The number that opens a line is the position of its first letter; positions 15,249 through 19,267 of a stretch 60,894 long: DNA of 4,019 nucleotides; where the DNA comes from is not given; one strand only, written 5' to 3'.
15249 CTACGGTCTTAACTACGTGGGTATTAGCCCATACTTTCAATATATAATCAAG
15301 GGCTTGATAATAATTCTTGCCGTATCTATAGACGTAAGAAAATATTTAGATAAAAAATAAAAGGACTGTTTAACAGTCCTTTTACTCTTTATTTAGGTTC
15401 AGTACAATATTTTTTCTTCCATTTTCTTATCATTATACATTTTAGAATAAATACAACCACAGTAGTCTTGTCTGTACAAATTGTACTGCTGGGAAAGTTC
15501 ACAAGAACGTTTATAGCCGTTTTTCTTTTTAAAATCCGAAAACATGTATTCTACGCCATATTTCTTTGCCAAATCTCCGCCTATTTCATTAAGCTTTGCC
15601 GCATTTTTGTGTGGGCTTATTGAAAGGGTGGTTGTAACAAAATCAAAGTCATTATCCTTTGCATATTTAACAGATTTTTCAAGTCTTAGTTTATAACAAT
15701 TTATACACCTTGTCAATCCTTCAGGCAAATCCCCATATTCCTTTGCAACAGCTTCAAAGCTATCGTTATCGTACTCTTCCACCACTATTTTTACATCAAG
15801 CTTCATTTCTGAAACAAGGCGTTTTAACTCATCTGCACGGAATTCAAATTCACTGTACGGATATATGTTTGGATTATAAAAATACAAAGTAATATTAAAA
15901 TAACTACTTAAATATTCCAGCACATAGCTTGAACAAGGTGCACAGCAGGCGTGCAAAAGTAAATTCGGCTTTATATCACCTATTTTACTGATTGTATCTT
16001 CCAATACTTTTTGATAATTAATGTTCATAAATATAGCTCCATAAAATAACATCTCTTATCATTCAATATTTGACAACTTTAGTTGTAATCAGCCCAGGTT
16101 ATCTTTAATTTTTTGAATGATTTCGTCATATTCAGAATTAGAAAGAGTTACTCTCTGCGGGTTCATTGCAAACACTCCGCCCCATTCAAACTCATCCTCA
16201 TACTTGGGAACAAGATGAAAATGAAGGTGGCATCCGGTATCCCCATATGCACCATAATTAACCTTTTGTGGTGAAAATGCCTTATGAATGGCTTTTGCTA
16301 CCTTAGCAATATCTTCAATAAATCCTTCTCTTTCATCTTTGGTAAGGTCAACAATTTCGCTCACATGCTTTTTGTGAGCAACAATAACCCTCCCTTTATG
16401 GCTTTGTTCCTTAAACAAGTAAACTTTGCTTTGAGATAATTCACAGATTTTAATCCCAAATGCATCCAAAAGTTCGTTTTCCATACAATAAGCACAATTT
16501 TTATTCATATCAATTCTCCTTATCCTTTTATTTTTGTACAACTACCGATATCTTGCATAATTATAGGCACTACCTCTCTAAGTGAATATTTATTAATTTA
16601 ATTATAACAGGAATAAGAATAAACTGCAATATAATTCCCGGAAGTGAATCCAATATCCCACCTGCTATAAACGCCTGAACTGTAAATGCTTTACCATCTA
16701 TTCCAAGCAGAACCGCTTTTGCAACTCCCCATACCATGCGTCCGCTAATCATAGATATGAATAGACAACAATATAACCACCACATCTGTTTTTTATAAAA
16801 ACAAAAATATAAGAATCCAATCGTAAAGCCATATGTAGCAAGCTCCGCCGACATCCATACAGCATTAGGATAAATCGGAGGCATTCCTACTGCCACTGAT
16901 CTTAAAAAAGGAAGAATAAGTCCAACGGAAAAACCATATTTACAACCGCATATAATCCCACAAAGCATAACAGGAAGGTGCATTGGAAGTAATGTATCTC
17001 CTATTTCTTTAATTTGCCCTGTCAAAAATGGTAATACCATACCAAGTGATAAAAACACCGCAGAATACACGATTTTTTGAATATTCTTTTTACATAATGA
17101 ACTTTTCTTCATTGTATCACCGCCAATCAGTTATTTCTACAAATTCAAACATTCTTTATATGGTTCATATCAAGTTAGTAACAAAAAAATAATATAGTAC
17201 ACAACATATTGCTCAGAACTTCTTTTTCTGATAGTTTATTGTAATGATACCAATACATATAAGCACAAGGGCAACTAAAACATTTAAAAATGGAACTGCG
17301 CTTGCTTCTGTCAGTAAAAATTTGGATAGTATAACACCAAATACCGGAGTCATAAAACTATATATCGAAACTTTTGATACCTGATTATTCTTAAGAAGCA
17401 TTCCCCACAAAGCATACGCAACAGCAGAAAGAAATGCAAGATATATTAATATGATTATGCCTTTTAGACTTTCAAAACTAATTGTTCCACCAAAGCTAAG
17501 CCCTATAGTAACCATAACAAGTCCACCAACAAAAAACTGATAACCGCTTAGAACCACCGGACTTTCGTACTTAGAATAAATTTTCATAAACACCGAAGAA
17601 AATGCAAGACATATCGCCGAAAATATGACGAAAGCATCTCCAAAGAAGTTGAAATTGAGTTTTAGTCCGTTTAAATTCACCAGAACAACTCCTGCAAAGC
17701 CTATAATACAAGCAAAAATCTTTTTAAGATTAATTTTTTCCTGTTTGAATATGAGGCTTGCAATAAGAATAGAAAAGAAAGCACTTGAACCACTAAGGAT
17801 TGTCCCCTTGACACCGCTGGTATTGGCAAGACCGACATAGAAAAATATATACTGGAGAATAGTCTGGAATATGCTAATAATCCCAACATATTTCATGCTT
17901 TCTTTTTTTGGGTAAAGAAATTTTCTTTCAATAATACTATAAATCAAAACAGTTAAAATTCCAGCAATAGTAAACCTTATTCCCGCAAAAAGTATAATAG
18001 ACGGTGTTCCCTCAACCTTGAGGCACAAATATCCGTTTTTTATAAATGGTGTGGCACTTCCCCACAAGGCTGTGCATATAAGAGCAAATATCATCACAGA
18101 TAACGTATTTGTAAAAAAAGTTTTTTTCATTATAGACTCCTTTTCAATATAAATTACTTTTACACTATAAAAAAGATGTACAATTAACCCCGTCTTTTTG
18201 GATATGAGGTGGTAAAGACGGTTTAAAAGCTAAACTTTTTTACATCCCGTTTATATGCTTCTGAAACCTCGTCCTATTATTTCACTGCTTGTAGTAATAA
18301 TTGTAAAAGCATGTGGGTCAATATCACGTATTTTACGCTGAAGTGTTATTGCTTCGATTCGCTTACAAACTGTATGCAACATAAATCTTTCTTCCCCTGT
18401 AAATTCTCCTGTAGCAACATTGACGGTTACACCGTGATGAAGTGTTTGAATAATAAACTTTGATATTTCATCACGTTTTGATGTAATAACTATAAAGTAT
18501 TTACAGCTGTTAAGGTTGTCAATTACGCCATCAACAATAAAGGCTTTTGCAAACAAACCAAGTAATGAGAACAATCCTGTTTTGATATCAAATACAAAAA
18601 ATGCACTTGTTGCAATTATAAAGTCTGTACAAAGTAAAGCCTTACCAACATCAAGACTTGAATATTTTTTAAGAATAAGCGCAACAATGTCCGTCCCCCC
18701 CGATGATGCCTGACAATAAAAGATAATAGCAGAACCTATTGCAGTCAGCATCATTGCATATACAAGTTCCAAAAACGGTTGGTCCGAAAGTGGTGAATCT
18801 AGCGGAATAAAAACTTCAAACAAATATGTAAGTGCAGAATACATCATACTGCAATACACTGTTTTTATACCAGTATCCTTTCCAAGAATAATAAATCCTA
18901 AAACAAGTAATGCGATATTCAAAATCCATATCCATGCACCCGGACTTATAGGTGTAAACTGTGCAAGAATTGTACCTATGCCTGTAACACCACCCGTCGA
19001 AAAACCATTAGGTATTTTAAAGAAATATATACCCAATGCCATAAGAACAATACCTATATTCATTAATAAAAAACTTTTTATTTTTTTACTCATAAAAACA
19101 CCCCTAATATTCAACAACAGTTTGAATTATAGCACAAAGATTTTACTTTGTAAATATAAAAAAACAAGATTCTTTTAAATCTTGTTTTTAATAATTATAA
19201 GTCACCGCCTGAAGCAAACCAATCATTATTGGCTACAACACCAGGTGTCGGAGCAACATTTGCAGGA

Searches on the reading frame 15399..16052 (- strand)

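Call 38: search_protein_families(library=pfam, proteins=[window:15399-16052:-], max_evalue=0.001)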
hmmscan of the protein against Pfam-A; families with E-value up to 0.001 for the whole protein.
window:15399-16052:- (217 aa): 1 family
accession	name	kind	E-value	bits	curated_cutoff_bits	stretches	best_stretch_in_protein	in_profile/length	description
PF02677.20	QueH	-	3.5e-67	226.3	23.5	1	31-204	1-173/175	Epoxyqueuosine reductase QueH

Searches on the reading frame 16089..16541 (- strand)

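Call 38: search_protein_families(library=pfam, proteins=[window:16089-16541:-], max_evalue=0.001)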
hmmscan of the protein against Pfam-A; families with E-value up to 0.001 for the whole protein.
window:16089-16541:- (150 aa): 1 family
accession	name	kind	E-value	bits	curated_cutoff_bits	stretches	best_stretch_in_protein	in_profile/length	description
PF01230.28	HIT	-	3.8e-08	34.3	21.5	1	48-115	25-97/98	HIT domain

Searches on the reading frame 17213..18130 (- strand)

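Call 38: search_protein_families(library=pfam, proteins=[window:17213-18130:-], max_evalue=0.001)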
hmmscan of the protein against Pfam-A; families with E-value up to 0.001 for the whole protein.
window:17213-18130:- (305 aa): 2 families
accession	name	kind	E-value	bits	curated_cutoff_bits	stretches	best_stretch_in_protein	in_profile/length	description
PF00892.27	EamA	-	4.2e-32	111.7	28.2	2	163-299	2-134/135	EamA-like transporter family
PF03151.22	TPT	-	0.0001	22.2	30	1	183-297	23-134/291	Triose-phosphate Transporter family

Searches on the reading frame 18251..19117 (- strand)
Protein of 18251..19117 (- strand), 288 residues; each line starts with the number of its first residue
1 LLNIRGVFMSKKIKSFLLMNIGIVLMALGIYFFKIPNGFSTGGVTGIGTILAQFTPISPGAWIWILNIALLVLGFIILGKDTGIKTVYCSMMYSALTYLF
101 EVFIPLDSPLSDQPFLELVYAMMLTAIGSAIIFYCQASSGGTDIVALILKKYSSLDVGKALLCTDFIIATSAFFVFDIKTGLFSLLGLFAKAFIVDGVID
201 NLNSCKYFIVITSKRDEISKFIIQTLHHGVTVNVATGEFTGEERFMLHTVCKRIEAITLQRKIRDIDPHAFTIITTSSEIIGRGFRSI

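Call 38: search_protein_families(library=pfam, proteins=[window:18251-19117:-], max_evalue=0.001)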
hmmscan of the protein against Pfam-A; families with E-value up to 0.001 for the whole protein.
window:18251-19117:- (288 aa): 2 families
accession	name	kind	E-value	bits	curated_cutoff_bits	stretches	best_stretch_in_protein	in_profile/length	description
PF02588.21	YitT_membrane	-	1.5e-57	194.7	24.3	1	16-222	2-204/205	Uncharacterised 5xTM membrane BCR, YitT family COG1284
PF10035.14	DUF2179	-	1.3e-15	57.4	22.8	1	228-282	1-55/55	Uncharacterized protein conserved in bacteria (DUF2179)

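Call 75: find_homologous_proteins(query=window:18251-19096:-, max_evalue=1e-40)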
Query window:18251-19096:- (281 aa): 7051 proteins with E <= 1e-40 among 8000 candidates; the best 120 are listed.
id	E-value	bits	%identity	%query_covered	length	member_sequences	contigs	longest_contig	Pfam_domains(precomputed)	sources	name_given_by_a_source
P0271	1.1e-176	604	100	100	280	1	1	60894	PF19700.6,PF10035.15,PF02588.22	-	-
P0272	6.2e-167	572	94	100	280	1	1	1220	PF19700.6,PF10035.15,PF02588.22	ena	-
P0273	3.9e-162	556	90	100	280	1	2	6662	PF19700.6,PF10035.15,PF02588.22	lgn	-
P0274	6.7e-162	555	89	100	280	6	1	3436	PF19700.6,PF10035.15,PF02588.22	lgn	-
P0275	6.3e-161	552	89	100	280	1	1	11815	PF19700.6,PF10035.15,PF02588.22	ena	-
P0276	6.5e-158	542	88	99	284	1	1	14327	PF19700.6,PF10035.15,PF02588.22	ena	-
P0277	1.2e-157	541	87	99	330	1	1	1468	PF19700.6,PF10035.15,PF02588.22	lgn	-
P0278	2.4e-157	540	86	99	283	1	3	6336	PF19700.6,PF10035.15,PF02588.22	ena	-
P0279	5.9e-157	539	84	100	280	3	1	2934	PF19700.6,PF10035.15,PF02588.22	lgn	-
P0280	7.1e-157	539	86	99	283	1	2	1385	PF19700.6,PF10035.15,PF02588.22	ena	-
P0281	4.5e-156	536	85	99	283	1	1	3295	PF19700.6,PF10035.15,PF02588.22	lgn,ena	-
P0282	5.0e-156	536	86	99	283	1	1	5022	PF19700.6,PF10035.15,PF02588.22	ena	-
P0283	7.8e-156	535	86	99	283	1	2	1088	PF19700.6,PF10035.15,PF02588.22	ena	-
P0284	2.1e-155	534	85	100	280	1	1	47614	PF19700.6,PF10035.15,PF02588.22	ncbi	-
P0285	2.4e-155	534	87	99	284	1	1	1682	PF19700.6,PF10035.15,PF02588.22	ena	-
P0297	2.7e-136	471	74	100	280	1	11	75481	PF19700.6,PF10035.15,PF02588.22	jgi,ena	-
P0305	3.3e-135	468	75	99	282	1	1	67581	PF19700.6,PF10035.15,PF02588.22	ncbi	-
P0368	1.5e-132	459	72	100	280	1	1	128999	PF19700.6,PF10035.15,PF02588.22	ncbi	-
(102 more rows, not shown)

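Call 76: find_encoding_contigs(protein=P0284, flank=8000, max_places=1)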
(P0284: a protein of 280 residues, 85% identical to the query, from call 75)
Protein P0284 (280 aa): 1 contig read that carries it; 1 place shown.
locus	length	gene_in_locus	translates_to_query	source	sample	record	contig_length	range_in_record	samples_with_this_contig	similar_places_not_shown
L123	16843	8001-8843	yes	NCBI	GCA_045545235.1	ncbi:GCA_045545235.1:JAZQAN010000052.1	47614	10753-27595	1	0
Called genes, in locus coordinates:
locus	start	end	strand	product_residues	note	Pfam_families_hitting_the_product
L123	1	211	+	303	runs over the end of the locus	PF00294:PfkB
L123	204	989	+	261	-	PF04962:KduI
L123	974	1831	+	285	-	PF01263:Aldose_epim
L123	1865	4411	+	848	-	PF01074:Glyco_hydro_38N, PF09261:Alpha-mann_mid (weak), PF07748:Glyco_hydro_38C, PF17677:Glyco_hydro38C2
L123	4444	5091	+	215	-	PF16161:DUF4867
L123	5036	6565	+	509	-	PF00370:FGGY_N, PF02782:FGGY_C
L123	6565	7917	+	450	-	PF01012:ETF, PF00766:ETF_alpha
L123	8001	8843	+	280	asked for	PF02588:YitT_membrane, PF19700:DUF6198, PF10035:DUF2179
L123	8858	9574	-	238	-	PF08220:HTH_DeoR, PF08279:HTH_11 (weak), PF13412:HTH_24 (weak), PF00455:DeoRC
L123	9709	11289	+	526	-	PF03009:GDPD, PF02811:PHP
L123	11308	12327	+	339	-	PF08240:ADH_N, PF16912:Glu_dehyd_C (weak), PF00107:ADH_zinc_N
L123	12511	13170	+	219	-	PF00657:Lipase_GDSL, PF04311:DUF459 (weak), PF13472:Lipase_GDSL_2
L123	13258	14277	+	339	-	PF03601:Cons_hypoth698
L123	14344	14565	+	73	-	-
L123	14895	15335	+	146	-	-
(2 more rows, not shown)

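Call 77: find_encoding_contigs(protein=P0297, flank=8000, max_places=1)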
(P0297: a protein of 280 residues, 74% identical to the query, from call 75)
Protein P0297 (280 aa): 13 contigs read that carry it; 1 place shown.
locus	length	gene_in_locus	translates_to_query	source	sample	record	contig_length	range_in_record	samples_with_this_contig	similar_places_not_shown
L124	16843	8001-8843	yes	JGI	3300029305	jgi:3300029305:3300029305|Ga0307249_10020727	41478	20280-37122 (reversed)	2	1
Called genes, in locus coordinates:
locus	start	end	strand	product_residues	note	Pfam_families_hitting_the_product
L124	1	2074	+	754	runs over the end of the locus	PF02743:dCache_1 (weak), PF12833:HTH_18, PF00165:HTH_AraC (weak)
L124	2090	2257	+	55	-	PF00395:SLH (weak)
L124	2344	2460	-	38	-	-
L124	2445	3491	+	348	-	PF12715:Abhydrolase_7, PF05448:AXE1, PF22244:GCE_fung (weak)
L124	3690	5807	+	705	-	PF17389:Bac_rhamnosid6H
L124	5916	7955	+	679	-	-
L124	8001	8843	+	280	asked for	PF02588:YitT_membrane, PF19700:DUF6198, PF10035:DUF2179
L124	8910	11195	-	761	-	PF08531:Bac_rhamnosid_N, PF05592:Bac_rhamnosid, PF17389:Bac_rhamnosid6H, PF17390:Bac_rhamnosid_C (weak)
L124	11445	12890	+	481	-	PF03747:ADP_ribosyl_GH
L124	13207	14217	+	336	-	PF00389:2-Hacid_dh (weak), PF02826:2-Hacid_dh_C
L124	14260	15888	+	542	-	PF01547:SBP_bac_1, PF13416:SBP_bac_8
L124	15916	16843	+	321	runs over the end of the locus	PF00528:BPD_transp_1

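Call 78: find_encoding_contigs(protein=P0305, flank=8000, max_places=1)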
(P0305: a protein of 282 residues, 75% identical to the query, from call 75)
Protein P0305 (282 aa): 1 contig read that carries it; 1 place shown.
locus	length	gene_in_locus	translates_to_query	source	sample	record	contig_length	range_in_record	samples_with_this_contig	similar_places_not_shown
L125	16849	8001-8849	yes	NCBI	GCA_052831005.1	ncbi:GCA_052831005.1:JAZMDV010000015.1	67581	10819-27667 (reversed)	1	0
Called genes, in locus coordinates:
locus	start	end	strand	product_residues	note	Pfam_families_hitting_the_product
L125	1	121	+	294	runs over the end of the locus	PF00288:GHMP_kinases_N, PF08544:GHMP_kinases_C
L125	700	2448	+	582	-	-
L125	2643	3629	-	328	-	PF04055:Radical_SAM, PF13353:Fer4_12 (faint), PF13186:SPASM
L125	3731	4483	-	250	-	PF12833:HTH_18, PF00165:HTH_AraC (weak)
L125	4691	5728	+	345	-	PF22244:GCE_fung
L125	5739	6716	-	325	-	PF00126:HTH_1, PF03466:LysR_substrate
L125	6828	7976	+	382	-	PF01546:Peptidase_M20, PF07687:M20_dimer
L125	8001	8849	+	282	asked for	PF02588:YitT_membrane, PF19700:DUF6198 (weak), PF10035:DUF2179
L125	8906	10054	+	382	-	PF07969:Amidohydro_3 (weak), PF01979:Amidohydro_1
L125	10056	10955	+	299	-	PF00480:ROK, PF02685:Glucokinase (faint)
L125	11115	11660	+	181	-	PF00156:Pribosyltran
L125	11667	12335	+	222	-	PF00132:Hexapep (faint)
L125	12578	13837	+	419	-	PF01041:DegT_DnrJ_EryC1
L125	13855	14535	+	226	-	PF02397:Bac_transf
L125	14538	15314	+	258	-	PF00535:Glycos_transf_2, PF10111:Glyco_tranf_2_2, PF13641:Glyco_tranf_2_3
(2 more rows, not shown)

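Call 79: find_encoding_contigs(protein=P0368, flank=8000, max_places=1)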
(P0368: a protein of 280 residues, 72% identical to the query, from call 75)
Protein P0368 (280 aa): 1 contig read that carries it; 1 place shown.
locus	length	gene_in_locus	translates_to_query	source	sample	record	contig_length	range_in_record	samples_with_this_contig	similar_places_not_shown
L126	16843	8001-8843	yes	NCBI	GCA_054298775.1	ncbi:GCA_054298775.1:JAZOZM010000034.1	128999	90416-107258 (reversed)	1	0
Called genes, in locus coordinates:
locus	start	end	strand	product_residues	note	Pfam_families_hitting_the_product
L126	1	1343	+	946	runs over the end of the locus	PF00005:ABC_tran (faint), PF02463:SMC_N (faint), PF03193:RsgA_GTPase (faint), PF13175:AAA_15 (faint), PF13191:AAA_16 (faint), PF13555:AAA_29 (faint), PF17760:UvrA_inter, PF17755:UvrA_DNA-bind, +1 more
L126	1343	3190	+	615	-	PF19864:Radical_SAM_N2, PF04055:Radical_SAM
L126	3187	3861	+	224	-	PF10105:DUF2344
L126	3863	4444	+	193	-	PF12917:YfbR-like, PF13023:HD_3, PF01966:HD (weak)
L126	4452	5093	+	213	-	PF00702:Hydrolase, PF12710:HAD, PF13344:Hydrolase_6 (faint), PF13419:HAD_2, PF13242:Hydrolase_like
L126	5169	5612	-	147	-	PF00080:Sod_Cu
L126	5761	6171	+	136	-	PF14607:GxDLY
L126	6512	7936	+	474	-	PF03951:Gln-synt_N, PF00120:Gln-synt_C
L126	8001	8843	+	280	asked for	PF02588:YitT_membrane, PF19700:DUF6198, PF10035:DUF2179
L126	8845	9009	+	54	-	-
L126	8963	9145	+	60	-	-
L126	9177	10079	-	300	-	PF12797:Fer4_2 (faint), PF12838:Fer4_7 (faint), PF13484:Fer4_16 (faint), PF00037:Fer4 (faint), PF13237:Fer4_10, PF13187:Fer4_9 (weak), PF13353:Fer4_12 (weak), PF04055:Radical_SAM, +1 more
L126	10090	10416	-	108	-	PF05437:AzlD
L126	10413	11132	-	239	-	PF03591:AzlC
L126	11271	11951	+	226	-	PF00657:Lipase_GDSL, PF13472:Lipase_GDSL_2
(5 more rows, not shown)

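Call 80: find_encoding_contigs(protein=P0275, flank=9000, max_places=1)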
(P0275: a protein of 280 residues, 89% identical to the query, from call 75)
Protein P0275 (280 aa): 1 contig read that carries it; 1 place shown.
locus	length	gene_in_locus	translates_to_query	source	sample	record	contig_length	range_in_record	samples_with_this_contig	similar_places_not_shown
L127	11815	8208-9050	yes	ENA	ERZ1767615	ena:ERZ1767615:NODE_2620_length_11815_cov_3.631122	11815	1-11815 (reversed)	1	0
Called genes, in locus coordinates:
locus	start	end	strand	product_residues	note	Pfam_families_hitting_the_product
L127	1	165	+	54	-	?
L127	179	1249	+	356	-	PF13183:Fer4_8, PF13534:Fer4_17 (faint)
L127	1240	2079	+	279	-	PF01116:F_bP_aldolase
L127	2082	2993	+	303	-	PF00294:PfkB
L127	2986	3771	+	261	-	PF04962:KduI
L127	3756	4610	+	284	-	PF01263:Aldose_epim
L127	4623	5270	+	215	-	PF16161:DUF4867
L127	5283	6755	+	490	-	PF00370:FGGY_N, PF02782:FGGY_C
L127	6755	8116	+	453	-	PF01012:ETF, PF00766:ETF_alpha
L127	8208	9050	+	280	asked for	PF02588:YitT_membrane, PF19700:DUF6198, PF10035:DUF2179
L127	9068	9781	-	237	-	PF08220:HTH_DeoR, PF08279:HTH_11 (faint), PF00455:DeoRC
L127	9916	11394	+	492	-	PF03009:GDPD, PF02811:PHP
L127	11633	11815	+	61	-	?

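Call 81: find_encoding_contigs(protein=P0276, flank=9000, max_places=1)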
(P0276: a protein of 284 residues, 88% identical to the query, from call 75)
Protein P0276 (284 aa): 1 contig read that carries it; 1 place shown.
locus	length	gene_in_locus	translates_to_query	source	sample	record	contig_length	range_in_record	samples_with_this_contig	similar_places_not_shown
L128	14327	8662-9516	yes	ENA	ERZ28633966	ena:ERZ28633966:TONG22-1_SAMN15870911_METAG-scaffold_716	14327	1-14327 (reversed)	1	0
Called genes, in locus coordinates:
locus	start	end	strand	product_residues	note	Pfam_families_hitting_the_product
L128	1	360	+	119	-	?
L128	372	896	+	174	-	PF01471:PG_binding_1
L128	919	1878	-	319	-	PF01699:Na_Ca_ex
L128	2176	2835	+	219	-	PF04607:RelA_SpoT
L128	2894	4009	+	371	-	PF00037:Fer4 (weak), PF12797:Fer4_2 (faint), PF12838:Fer4_7, PF13183:Fer4_8 (faint), PF13187:Fer4_9 (weak), PF13237:Fer4_10 (faint), PF14697:Fer4_21 (faint), PF04432:FrhB_FdhB_C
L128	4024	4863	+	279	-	PF23023:Anti-Pycsar_Apyc1 (faint), PF12706:Lactamase_B_2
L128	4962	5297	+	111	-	-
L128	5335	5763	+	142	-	-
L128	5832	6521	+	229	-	PF00092:VWA (weak), PF13519:VWA_2 (weak), PF25106:VWA_4 (weak)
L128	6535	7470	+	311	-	PF13672:PP2C_2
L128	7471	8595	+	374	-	PF00069:Pkinase, PF07714:PK_Tyr_Ser-Thr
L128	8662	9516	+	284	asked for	PF19700:DUF6198, PF02588:YitT_membrane, PF10035:DUF2179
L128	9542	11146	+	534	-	PF00370:FGGY_N, PF02782:FGGY_C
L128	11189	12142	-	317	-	PF00294:PfkB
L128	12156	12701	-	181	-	-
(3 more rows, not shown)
